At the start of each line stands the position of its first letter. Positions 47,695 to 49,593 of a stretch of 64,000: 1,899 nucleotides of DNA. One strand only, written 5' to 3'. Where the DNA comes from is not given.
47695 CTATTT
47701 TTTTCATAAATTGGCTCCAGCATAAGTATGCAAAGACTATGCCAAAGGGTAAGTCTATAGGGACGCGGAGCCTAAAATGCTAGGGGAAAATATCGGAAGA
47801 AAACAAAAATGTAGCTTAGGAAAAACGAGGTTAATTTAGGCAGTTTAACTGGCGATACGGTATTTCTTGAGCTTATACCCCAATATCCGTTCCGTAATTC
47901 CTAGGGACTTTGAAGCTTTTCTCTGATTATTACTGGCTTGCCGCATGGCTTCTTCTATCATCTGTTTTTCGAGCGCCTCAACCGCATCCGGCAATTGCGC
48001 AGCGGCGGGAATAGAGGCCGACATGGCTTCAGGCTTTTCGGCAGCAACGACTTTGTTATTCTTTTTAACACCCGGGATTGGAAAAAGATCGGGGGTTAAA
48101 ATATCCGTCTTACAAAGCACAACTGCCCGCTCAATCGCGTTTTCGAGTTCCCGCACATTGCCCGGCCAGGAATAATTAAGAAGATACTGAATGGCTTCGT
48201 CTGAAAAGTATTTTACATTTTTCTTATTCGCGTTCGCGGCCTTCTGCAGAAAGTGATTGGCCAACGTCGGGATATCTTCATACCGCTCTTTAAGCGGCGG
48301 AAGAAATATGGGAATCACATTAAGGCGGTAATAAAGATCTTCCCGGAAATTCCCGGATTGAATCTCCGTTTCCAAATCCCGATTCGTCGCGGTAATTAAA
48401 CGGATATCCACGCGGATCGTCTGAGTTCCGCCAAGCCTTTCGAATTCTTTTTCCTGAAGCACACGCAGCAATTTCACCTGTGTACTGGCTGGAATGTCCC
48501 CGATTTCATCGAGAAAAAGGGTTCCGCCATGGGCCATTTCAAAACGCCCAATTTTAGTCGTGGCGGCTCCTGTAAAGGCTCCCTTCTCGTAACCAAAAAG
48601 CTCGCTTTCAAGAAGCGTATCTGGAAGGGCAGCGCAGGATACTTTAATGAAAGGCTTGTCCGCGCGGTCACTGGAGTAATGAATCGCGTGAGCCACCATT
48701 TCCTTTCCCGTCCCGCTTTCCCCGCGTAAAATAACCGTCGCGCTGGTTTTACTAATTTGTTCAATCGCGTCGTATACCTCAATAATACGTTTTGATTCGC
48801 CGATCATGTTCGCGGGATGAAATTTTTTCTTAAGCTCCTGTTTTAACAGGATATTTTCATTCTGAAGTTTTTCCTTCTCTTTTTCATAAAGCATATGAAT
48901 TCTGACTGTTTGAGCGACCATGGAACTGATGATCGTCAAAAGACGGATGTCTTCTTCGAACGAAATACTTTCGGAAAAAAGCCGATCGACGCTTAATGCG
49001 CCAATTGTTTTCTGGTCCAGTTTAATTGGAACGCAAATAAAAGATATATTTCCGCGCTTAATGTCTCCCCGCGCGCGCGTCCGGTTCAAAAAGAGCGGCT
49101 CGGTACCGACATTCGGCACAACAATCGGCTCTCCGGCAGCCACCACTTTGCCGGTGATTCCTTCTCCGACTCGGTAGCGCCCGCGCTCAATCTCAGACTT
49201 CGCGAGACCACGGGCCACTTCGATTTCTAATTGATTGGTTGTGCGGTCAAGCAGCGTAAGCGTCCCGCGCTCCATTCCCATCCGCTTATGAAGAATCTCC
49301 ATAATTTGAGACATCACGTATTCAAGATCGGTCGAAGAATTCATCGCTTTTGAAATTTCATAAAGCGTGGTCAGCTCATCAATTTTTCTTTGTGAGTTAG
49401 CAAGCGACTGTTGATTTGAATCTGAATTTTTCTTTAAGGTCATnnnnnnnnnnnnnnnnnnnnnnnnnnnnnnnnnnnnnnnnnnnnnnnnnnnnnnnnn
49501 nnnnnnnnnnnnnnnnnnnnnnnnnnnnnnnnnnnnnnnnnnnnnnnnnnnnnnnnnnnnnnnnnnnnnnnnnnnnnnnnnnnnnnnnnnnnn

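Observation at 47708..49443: Sigma-54 promoter with a GAF-domain enhancer-binding protein controlling a glnB-GSIII module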

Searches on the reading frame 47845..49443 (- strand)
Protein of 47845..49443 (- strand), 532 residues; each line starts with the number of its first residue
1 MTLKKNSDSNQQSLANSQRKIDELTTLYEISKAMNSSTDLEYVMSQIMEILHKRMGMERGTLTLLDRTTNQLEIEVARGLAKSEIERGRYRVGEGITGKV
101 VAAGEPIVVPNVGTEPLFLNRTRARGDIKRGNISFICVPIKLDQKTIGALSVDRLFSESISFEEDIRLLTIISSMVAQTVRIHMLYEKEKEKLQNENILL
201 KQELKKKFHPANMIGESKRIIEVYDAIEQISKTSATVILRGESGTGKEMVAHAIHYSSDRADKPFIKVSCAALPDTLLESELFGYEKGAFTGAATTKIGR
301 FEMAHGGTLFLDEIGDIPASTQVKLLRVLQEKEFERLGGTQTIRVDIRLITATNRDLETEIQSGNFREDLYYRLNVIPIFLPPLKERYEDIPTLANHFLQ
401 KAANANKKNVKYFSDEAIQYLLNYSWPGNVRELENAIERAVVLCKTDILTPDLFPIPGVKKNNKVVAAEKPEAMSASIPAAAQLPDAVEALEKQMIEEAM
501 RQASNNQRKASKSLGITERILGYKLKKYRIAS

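Call 3: search_protein_families(library=pfam, proteins=[window:47845-49443:-])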
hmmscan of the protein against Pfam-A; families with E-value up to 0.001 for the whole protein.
window:47845-49443:- (532 aa): 8 families
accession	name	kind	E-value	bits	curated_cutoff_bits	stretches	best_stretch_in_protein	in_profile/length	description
PF00158.32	Sigma54_activat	-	2.4e-73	245.8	20.2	1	213-379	1-167/168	Sigma-54 interaction domain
PF25601.1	AAA_lid_14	-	1.4e-27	95.8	27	1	385-455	1-71/87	AAA+ ATPase lid domain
PF14532.12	Sigma54_activ_2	-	5.6e-21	75.7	25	1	214-384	1-138/138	Sigma-54 interaction domain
PF01590.32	GAF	-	9e-15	55.8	22.4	1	39-179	1-132/133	GAF domain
PF13185.12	GAF_2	-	4.6e-14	53.2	28.6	1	38-180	2-135/136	GAF domain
PF02954.25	HTH_8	-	4.6e-10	39.5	22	1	488-528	2-42/42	Bacterial regulatory protein, Fis family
PF07728.20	AAA_5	-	7.8e-08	32.9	22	1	237-355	2-123/139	AAA domain (dynein-related subfamily)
PF01078.27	Mg_chelatase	-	0.00042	20.2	20.3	0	292-354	93-157/207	Magnesium chelatase, subunit ChlI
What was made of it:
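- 47845..49443 (-): Enhancer-binding protein, 532 aa: GAF (aa 39-179), helical linker, AAA+ sigma-54 interaction domain (213-379, GAFTGA at 48582..48565), lid domain, HTH_8 (488-528). It belongs to the NifA/Nlh1 family. Call 3 (Pfam).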

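Call 7: find_homologous_proteins(query=window:47845-49443:-, max_evalue=1e-30)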
Query window:47845-49443:- (532 aa): 8000 proteins with E <= 1e-30 among 8000 candidates; the best 120 are listed.
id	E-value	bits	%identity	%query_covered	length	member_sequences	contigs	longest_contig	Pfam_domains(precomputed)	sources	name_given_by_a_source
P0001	0.0e+0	1156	100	100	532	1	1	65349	PF13185.13,PF00158.33,PF25601.2,PF01590.33,PF02954.26,PF14532.13,PF07728.21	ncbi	-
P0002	2.0e-252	856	73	99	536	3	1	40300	PF13185.13,PF00158.33,PF25601.2,PF01590.33,PF02954.26,PF14532.13,PF07728.21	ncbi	-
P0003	2.1e-251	853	74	98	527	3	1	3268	PF13185.13,PF00158.33,PF25601.2,PF01590.33,PF02954.26,PF14532.13,PF07728.21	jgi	jgi:Nif-specific regulatory protein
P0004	3.3e-251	852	72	100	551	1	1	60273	PF13185.13,PF00158.33,PF25601.2,PF01590.33,PF02954.26,PF14532.13,PF07728.21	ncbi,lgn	-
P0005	1.3e-250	850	73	99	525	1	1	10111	PF13185.13,PF00158.33,PF25601.2,PF01590.33,PF02954.26,PF14532.13,PF07728.21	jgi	jgi:Nif-specific regulatory protein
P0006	2.4e-250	850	73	99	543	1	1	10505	PF13185.13,PF00158.33,PF25601.2,PF01590.33,PF02954.26,PF13492.13,PF14532.13,PF07728.21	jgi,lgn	jgi:Nif-specific regulatory protein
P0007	2.7e-250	849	74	98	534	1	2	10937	PF13185.13,PF00158.33,PF25601.2,PF01590.33,PF02954.26,PF14532.13,PF07728.21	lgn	-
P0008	5.9e-250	848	75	97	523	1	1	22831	PF13185.13,PF00158.33,PF25601.2,PF01590.33,PF02954.26,PF14532.13,PF07728.21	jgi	jgi:Nif-specific regulatory protein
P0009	2.4e-249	846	74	98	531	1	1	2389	PF13185.13,PF00158.33,PF25601.2,PF01590.33,PF02954.26,PF14532.13,PF07728.21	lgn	-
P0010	2.5e-249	846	73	99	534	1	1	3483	PF13185.13,PF00158.33,PF25601.2,PF01590.33,PF02954.26,PF14532.13,PF07728.21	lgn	-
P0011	5.8e-249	845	73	99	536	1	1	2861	PF13185.13,PF00158.33,PF25601.2,PF01590.33,PF02954.26,PF14532.13,PF07728.21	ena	-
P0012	1.6e-248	844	73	99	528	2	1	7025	PF13185.13,PF00158.33,PF25601.2,PF01590.33,PF02954.26,PF13492.13,PF14532.13,PF07728.21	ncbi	-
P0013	5.3e-248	842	72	98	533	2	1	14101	PF13185.13,PF00158.33,PF25601.2,PF01590.33,PF02954.26,PF14532.13,PF07728.21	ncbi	-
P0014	6.7e-248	841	71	98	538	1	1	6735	PF13185.13,PF00158.33,PF25601.2,PF01590.33,PF02954.26,PF14532.13,PF07728.21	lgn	-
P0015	5.3e-247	838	72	97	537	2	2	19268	PF13185.13,PF00158.33,PF25601.2,PF01590.33,PF02954.26,PF14532.13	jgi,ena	-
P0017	1.6e-246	837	73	99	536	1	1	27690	PF13185.13,PF00158.33,PF25601.2,PF01590.33,PF02954.26,PF14532.13,PF07728.21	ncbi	-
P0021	8.3e-245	831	71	100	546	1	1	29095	PF13185.13,PF00158.33,PF25601.2,PF01590.33,PF02954.26,PF14532.13,PF07728.21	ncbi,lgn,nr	ncbi:MAG: nif-specific transcriptional activator NifA [Candidatus Omnitrophica bacterium]|nr:nif-spe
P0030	1.2e-242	824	72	98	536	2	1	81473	PF13185.13,PF00158.33,PF25601.2,PF01590.33,PF02954.26,PF14532.13,PF07728.21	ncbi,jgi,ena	-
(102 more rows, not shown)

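Call 10: find_related_loci(query=A1, collection=genome_contigs, flank=6000)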
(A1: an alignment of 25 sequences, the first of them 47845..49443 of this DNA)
Query A1 (532 aa) in genome_contigs; peptide patterns used: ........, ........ (x = any residue, [..] = any of these).
600 stretches matched a pattern (row limit reached: there are more); 599 encode a relative of the query (tblastn E <= 1e-3); the best 80 are kept; 80 distinct loci.
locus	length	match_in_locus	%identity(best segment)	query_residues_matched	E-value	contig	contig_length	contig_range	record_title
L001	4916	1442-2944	49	18-530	9e-167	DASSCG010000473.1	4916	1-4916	MAG TPA_asm: Pyrinomonadaceae bacterium isolate SMAG_U915 k141_1358247, whole genome shotgun sequence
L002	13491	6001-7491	49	21-530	1e-162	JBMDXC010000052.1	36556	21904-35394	MAG: Candidatus Entotheonellaceae bacterium isolate FBaNitSoil1_14 FBaNitSoil1_contig52, whole genome shotgun sequence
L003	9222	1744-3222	46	23-530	3e-148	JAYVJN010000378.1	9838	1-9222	MAG: Acidobacteriota bacterium isolate GL53_Down_metabat_36 GL53_Down_metabat_36_377, whole genome shotgun sequence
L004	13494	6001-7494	43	23-530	1e-132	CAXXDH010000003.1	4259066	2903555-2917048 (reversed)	MAG: Desulfovibrionaceae bacterium isolate 908e55cc-3562-4718-80e3-675b26bf5ef5 genome assembly, contig: contig_3, whole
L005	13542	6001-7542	41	13-530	3e-128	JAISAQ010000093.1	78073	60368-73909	MAG: Treponema sp. isolate Gx481_bin162 k119_2575302, whole genome shotgun sequence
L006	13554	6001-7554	41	23-530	5e-127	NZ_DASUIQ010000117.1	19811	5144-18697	MAG: Sulfuricurvum sp. isolate SMAG_U1464 k141_1373060, whole genome shotgun sequence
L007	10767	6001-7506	43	23-530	4e-123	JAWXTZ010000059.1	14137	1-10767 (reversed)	MAG: Akkermansia sp. isolate FM_36_G121_V NODE_1695_length_14138_cov_1.894129, whole genome shotgun sequence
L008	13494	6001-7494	42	24-530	5e-122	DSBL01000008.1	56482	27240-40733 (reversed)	MAG TPA_asm: Desulfonatronum sp. isolate SpSt-1171 Ga0129302_1000107, whole genome shotgun sequence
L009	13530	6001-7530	39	22-531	2e-121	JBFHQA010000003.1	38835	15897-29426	MAG: Thiobacillus sp. isolate Mix_sand08.2021.06.G.60 k141_3202192_length_38835_cov_12.8442, whole genome shotgun sequen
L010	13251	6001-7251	47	23-440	2e-121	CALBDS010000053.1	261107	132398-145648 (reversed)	MAG TPA_asm: uncultured Rhodospirillaceae bacterium isolate SRR3330203_bin.128_CONCOCT_v1.1_MAG genome assembly, contig:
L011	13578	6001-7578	42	24-530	8e-124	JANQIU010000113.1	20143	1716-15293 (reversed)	MAG: Alphaproteobacteria bacterium isolate PL24a_bin.70 k99_4489406, whole genome shotgun sequence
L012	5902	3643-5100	42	24-531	7e-116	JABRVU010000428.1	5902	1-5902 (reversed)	MAG: Phycisphaerae bacterium isolate MAG-02r c_000000003148, whole genome shotgun sequence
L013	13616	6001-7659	38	24-530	4e-113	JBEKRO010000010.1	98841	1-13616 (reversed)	MAG: Bryobacteraceae bacterium isolate SPRUCE 512 SPRUCE_512_10, whole genome shotgun sequence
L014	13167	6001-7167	48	182-530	2e-106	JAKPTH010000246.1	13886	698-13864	MAG: bacterium isolate JPNA_metabat.86 k141_1434277, whole genome shotgun sequence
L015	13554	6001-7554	38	3-519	2e-106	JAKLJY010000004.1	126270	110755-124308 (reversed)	MAG: Myxococcota bacterium isolate MAG.78 MAG.78-NODE_4_length_126270_cov_6.202729, whole genome shotgun sequence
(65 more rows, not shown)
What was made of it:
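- Tried and rejected: Scan of genome_contigs with the full-length activator alignment (call 10).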

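Call 17: search_protein_families(library=ncbifam, proteins=[window:47845-49443:-], max_evalue=1e-10)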
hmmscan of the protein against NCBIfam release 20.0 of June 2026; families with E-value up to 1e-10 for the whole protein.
window:47845-49443:- (532 aa): 25 families
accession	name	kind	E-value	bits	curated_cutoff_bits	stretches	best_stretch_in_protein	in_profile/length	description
TIGR01817.1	nifA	equivalog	7.4e-170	566.2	528.85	1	23-530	3-529/534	nif-specific transcriptional activator NifA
NF008469.0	PRK11361.1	equivalog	9.4e-119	397.1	714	1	192-531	124-457/461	acetoacetate metabolism transcriptional regulator AtoC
NF041552.1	TF_PrdR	equivalog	9.7e-115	384.1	795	1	177-528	235-576/577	sigma-54 dependent transcriptional regulator PrdR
NF003451.0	PRK05022.1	equivalog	1.2e-109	367.4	476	1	136-519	116-499/512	nitric oxide reductase transcriptional regulator NorR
TIGR01818.1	ntrC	equivalog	6.1e-106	355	558.6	1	203-527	126-462/463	nitrogen regulation protein NR(I)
TIGR02915.1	PEP_resp_reg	equivalog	1.2e-103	347.3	502.6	1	191-530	120-444/445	PEP-CTERM-box response regulator transcription factor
NF038308.1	RNA_repair_RtcR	equivalog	4.2e-103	346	650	1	185-529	155-517/530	RNA repair transcriptional activator RtcR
NF011958.0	PRK15429.1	equivalog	5.7e-101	339.2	830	1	10-470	173-638/692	formate hydrogenlyase transcriptional activator FlhA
NF050807.1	TransRegFlbDCaul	equivalog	1.4e-100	337.3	750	1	213-529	120-439/454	sigma-54-dependent transcriptional regulator FlbD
NF007689.0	PRK10365.1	equivalog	9.8e-96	321.2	760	1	212-525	140-439/441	sigma-54-dependent response regulator transcription factor ZraR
NF041906.1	V4R_TF_MobR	exception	7.7e-93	311.8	999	1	201-528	218-544/544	phenol degradation transcriptional regulator MobR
TIGR02974.1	phageshock_pspF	equivalog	1.6e-92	310.3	443.55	1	213-528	1-336/336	phage shock protein operon transcriptional activator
NF049963.1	RespRegFlgRCampy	domain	6.3e-90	302.1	750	1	181-455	111-379/429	fla regulon two-component system response regulator FlgR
TIGR02329.1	propionate_PrpR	equivalog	5e-89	299.3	499.2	1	201-526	202-525/526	propionate catabolism operon regulatory protein PrpR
NF051870.1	NAssimRespRegNtrX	equivalog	7.7e-89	298.6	600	1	189-527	120-449/452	nitrogen assimilation response regulator NtrX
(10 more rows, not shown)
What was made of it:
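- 47845..49443 (-): Call 17: TIGR01817 score 566 against a cut-off of 528.85.
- On NifA (nif-specific activator): 566.2 bits against 528.85 (call 17).
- On NtrC/NtrB two-component system: The TIGR01818 score is 355 against a cut-off of 558.6 (call 17).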

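Call 20: find_encoding_contigs(protein=P0001, flank=10000, max_places=3)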
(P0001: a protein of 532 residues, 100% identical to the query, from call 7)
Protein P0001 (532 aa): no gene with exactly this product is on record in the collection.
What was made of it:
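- Tried and rejected: Exact look-up of the window's own protein (call 20): not on record, so the source assembly could not be identified.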

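Call 21: find_encoding_contigs(protein=P0002, flank=6000, max_places=3)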
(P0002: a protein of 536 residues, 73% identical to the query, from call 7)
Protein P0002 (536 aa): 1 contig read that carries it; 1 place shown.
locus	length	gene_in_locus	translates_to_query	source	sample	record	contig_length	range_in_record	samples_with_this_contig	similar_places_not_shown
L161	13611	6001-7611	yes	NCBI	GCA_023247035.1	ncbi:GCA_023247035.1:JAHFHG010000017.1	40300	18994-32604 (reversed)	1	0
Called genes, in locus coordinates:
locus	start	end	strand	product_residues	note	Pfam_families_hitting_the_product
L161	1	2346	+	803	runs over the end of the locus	PF07244:POTRA, PF08478:POTRA_1 (faint), PF08479:POTRA_2 (faint), PF07244:POTRA, PF01103:Omp85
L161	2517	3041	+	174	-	PF03938:OmpH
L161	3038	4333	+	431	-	PF03331:LpxC, PF07977:FabA, PF22818:ApeI-like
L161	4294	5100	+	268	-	PF25084:LbH_EIF2B (faint), PF25087:GMPPB_C (faint), PF00132:Hexapep (weak), PF13720:Acetyltransf_11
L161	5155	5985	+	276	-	PF17930:LpxI_N, PF06230:LpxI_C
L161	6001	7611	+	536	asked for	PF01590:GAF, PF13185:GAF_2, PF00158:Sigma54_activat, PF14532:Sigma54_activ_2, PF07728:AAA_5 (weak), PF25601:AAA_lid_14, PF02954:HTH_8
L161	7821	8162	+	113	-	PF00543:P-II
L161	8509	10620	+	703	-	PF12437:GSIII_N, PF00120:Gln-synt_C, PF18318:Gln-synt_C-ter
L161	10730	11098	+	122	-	-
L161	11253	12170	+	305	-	-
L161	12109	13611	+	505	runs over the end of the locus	-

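Call 22: find_encoding_contigs(protein=P0004, flank=6000, max_places=3)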
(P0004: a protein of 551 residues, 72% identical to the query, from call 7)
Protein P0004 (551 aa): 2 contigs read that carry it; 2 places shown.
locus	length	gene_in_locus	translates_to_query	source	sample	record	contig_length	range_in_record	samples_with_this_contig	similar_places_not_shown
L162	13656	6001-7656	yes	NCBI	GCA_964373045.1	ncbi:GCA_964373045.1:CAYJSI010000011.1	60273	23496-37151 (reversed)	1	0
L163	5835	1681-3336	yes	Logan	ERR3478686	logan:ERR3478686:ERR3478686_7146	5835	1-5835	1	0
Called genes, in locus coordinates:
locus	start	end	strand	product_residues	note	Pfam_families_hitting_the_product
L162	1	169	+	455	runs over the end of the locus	PF00772:DnaB, PF03796:DnaB_C, PF13481:AAA_25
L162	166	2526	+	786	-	PF07244:POTRA (weak), PF08478:POTRA_1 (faint), PF08479:POTRA_2 (faint), PF07244:POTRA, PF01103:Omp85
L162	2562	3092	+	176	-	PF03938:OmpH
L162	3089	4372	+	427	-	PF03331:LpxC, PF07977:FabA, PF22818:ApeI-like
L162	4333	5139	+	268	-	-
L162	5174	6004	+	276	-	PF17930:LpxI_N, PF06230:LpxI_C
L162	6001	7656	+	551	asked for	PF01590:GAF, PF13185:GAF_2, PF00158:Sigma54_activat, PF14532:Sigma54_activ_2, PF07728:AAA_5 (weak), PF25601:AAA_lid_14, PF02954:HTH_8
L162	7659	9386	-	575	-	PF13520:AA_permease_2, PF00324:AA_permease (weak), PF00582:Usp (weak)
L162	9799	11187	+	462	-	PF00909:Ammonium_transp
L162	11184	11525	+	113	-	PF00543:P-II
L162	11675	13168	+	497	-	PF03951:Gln-synt_N, PF00120:Gln-synt_C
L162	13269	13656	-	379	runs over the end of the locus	PF02684:LpxB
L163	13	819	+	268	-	-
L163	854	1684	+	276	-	PF17930:LpxI_N, PF06230:LpxI_C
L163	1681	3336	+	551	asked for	PF01590:GAF, PF13185:GAF_2, PF00158:Sigma54_activat, PF14532:Sigma54_activ_2, PF07728:AAA_5 (weak), PF25601:AAA_lid_14, PF02954:HTH_8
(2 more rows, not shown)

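Call 23: find_encoding_contigs(protein=P0017, flank=6000, max_places=2)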
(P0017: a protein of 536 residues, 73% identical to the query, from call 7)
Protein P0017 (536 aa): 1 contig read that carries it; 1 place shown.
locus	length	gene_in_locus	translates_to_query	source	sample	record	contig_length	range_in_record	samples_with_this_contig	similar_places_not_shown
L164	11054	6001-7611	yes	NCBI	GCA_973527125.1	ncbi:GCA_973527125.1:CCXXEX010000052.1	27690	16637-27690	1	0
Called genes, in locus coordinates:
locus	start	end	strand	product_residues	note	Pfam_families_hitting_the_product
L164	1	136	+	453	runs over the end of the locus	PF00772:DnaB, PF13481:AAA_25, PF03796:DnaB_C, PF01926:MMR_HSR1 (faint)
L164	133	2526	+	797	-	PF07244:POTRA, PF08478:POTRA_1 (faint), PF08479:POTRA_2 (faint), PF07244:POTRA, PF01103:Omp85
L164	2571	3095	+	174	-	PF03938:OmpH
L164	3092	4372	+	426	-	PF03331:LpxC, PF07977:FabA, PF22818:ApeI-like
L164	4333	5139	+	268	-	PF25084:LbH_EIF2B (faint), PF00132:Hexapep, PF25087:GMPPB_C (weak), PF00132:Hexapep (weak), PF13720:Acetyltransf_11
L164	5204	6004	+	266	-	PF17930:LpxI_N, PF06230:LpxI_C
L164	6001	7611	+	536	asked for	PF01590:GAF, PF13185:GAF_2, PF00158:Sigma54_activat, PF14532:Sigma54_activ_2, PF07728:AAA_5 (weak), PF25601:AAA_lid_14, PF02954:HTH_8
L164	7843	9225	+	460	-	PF00909:Ammonium_transp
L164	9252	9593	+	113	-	PF00543:P-II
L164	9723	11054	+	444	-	?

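Call 24: find_encoding_contigs(protein=P0021, flank=6000, max_places=2)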
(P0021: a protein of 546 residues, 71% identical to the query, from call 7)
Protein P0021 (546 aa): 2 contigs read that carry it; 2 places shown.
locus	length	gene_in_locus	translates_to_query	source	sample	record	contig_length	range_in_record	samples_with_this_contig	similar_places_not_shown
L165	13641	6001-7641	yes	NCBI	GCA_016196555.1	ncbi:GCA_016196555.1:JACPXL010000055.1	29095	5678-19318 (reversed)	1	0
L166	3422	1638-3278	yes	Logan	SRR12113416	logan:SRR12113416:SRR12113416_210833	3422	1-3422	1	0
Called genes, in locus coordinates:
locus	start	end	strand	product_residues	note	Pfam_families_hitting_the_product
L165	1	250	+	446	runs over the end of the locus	PF00772:DnaB, PF03796:DnaB_C, PF13481:AAA_25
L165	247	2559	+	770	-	PF07244:POTRA (weak), PF08478:POTRA_1 (faint), PF08479:POTRA_2 (faint), PF07244:POTRA, PF01103:Omp85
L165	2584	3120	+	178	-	PF03938:OmpH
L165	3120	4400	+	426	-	PF03331:LpxC, PF22817:ApeP-like (weak), PF07977:FabA, PF22818:ApeI-like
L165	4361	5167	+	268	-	PF25084:LbH_EIF2B (faint), PF25087:GMPPB_C (faint), PF00132:Hexapep, PF13720:Acetyltransf_11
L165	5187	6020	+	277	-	PF17930:LpxI_N, PF06230:LpxI_C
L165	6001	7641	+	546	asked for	PF01590:GAF, PF13185:GAF_2, PF00158:Sigma54_activat, PF14532:Sigma54_activ_2, PF07728:AAA_5 (weak), PF25601:AAA_lid_14, PF02954:HTH_8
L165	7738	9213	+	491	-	PF00909:Ammonium_transp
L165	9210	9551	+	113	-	PF00543:P-II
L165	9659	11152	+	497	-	PF03951:Gln-synt_N, PF00120:Gln-synt_C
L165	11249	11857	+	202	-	PF01852:START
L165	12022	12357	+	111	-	-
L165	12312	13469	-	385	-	PF02684:LpxB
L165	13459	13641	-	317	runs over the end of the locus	PF01408:GFO_IDH_MocA, PF22725:GFO_IDH_MocA_C3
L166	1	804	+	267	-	?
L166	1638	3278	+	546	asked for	PF01590:GAF, PF13185:GAF_2, PF00158:Sigma54_activat, PF14532:Sigma54_activ_2, PF07728:AAA_5 (weak), PF25601:AAA_lid_14, PF02954:HTH_8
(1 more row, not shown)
